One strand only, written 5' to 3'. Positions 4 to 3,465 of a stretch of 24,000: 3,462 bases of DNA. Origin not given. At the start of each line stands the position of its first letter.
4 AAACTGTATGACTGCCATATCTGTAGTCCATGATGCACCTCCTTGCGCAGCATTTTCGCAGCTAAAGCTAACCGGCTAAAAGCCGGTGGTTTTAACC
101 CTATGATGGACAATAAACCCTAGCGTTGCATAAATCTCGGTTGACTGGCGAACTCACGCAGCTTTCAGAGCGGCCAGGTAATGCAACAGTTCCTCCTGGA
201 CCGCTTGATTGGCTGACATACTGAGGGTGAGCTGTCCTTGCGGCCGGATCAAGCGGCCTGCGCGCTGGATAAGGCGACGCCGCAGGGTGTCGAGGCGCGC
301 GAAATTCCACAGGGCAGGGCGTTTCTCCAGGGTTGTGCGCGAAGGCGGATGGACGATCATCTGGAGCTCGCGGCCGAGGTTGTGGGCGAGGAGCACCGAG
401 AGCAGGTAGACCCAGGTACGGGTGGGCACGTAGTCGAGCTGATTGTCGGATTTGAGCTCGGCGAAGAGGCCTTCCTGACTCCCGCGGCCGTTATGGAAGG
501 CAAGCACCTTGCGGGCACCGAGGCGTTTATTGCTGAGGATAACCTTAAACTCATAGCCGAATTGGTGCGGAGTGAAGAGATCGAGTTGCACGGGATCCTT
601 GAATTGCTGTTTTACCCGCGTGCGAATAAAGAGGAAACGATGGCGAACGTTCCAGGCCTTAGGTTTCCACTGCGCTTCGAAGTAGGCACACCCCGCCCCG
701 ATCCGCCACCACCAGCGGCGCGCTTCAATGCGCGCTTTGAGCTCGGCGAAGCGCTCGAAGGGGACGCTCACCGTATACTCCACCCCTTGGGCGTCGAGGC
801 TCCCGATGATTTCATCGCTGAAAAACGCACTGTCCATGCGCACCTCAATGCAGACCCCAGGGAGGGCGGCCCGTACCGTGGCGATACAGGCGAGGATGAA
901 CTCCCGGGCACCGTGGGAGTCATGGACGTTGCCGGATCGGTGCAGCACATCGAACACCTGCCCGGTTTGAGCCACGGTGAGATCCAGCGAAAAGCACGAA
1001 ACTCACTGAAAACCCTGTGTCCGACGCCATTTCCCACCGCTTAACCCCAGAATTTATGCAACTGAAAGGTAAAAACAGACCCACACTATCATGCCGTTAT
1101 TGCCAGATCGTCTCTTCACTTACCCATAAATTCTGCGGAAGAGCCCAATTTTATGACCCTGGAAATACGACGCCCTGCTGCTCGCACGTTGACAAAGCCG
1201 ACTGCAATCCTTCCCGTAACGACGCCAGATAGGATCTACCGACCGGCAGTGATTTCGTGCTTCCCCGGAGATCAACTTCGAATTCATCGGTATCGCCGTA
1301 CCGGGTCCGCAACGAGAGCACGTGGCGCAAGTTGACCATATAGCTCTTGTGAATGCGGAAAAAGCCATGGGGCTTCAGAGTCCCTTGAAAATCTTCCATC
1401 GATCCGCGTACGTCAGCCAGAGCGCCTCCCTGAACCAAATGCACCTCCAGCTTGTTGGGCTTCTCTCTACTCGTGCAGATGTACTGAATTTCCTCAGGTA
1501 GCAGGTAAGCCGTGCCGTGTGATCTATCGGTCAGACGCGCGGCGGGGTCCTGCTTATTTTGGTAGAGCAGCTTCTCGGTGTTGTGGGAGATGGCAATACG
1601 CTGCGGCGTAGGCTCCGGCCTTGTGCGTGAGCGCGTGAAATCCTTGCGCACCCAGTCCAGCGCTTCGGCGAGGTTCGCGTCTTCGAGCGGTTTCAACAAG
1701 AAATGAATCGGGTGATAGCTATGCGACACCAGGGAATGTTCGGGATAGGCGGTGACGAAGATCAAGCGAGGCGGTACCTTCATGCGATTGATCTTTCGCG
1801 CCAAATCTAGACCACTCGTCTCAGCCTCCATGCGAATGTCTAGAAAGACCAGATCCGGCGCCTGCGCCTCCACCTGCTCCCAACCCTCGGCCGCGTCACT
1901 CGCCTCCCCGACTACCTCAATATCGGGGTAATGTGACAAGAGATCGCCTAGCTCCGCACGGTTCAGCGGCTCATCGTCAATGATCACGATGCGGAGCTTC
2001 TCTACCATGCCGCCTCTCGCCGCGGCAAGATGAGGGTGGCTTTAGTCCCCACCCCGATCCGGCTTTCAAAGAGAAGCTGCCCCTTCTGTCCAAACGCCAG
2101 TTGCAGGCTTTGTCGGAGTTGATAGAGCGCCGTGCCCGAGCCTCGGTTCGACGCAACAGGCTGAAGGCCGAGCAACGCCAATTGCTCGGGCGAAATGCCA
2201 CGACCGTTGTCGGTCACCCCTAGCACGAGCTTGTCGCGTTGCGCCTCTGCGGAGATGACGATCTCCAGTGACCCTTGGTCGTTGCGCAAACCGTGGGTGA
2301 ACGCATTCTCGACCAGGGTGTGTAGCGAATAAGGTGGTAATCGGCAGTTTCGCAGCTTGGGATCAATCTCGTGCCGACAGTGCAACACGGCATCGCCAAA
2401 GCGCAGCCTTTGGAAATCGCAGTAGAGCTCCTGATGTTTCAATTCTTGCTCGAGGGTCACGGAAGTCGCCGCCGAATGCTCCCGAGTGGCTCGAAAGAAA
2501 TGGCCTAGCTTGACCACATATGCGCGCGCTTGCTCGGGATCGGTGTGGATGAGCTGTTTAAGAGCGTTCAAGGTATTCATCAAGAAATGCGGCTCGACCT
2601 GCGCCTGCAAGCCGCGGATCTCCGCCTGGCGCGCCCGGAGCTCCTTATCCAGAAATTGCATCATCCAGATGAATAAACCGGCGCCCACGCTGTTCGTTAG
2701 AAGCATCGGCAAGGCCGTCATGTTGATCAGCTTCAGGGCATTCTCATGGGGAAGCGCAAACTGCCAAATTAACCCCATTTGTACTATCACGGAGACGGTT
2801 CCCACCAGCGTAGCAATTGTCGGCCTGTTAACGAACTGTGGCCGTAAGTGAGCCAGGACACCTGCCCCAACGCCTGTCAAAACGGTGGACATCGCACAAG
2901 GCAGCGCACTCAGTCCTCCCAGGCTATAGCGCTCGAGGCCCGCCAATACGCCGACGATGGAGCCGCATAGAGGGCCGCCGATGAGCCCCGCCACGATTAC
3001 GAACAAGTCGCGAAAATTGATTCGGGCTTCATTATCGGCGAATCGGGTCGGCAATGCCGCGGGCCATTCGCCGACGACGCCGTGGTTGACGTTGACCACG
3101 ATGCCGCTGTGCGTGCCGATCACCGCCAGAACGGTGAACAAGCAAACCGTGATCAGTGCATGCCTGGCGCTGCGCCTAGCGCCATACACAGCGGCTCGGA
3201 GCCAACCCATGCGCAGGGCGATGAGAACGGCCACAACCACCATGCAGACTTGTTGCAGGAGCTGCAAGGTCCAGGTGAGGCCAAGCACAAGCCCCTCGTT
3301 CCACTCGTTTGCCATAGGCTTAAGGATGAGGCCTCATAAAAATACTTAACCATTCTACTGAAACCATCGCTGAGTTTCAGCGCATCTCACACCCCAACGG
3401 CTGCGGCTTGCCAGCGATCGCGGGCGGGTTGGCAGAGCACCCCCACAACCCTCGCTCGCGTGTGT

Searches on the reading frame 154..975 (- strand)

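Call 48: search_protein_families(library=pfam, proteins=[window:154-975:-], max_evalue=0.00001)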
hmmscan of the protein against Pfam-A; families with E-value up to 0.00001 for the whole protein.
window:154-975:- (273 aa): 2 families
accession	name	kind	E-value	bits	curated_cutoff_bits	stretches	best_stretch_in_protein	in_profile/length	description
PF13701.12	DDE_Tnp_1_4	-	6.8e-19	67.9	34.7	1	4-271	179-431/435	Transposase DDE domain group 1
PF01609.27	DDE_Tnp_1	-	1.2e-06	28.9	23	1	3-188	45-184/200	Transposase DDE domain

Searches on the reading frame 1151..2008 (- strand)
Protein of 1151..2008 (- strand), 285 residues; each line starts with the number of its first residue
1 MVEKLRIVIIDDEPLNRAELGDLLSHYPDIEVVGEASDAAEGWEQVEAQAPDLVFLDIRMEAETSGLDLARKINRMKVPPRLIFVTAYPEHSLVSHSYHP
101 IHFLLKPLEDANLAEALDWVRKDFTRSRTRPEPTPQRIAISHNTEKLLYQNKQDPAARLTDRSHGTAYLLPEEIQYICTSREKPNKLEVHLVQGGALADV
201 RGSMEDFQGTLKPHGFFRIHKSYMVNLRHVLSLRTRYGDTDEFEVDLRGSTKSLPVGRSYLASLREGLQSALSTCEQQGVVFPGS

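Call 48: search_protein_families(library=pfam, proteins=[window:1151-2008:-], max_evalue=0.00001)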
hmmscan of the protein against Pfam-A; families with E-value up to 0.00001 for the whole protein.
window:1151-2008:- (285 aa): 2 families
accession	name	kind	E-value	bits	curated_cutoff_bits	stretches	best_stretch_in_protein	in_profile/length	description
PF00072.30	Response_reg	-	1.9e-18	67.1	30.2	1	7-117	1-110/111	Response regulator receiver domain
PF04397.21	LytTR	-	4.7e-14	52.8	22.6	1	169-268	6-97/98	LytTr DNA-binding domain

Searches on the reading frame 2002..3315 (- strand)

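Call 48: search_protein_families(library=pfam, proteins=[window:2002-3315:-], max_evalue=0.00001)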
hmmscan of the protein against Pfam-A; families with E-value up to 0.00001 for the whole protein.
window:2002-3315:- (437 aa): 3 families
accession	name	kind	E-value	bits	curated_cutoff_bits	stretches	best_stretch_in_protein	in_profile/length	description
PF07694.17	5TM-5TMR_LYT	-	9.4e-38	129.9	24.6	1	45-220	10-167/169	5TMR of 5TMR-LYT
PF06580.19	His_kinase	-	1.3e-21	77.1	25.2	1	231-309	1-80/81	Histidine kinase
PF02518.31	HATPase_c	-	9.9e-12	45.7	26.4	1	331-433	6-110/111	Histidine kinase-, DNA gyrase B-, and HSP90-like ATPase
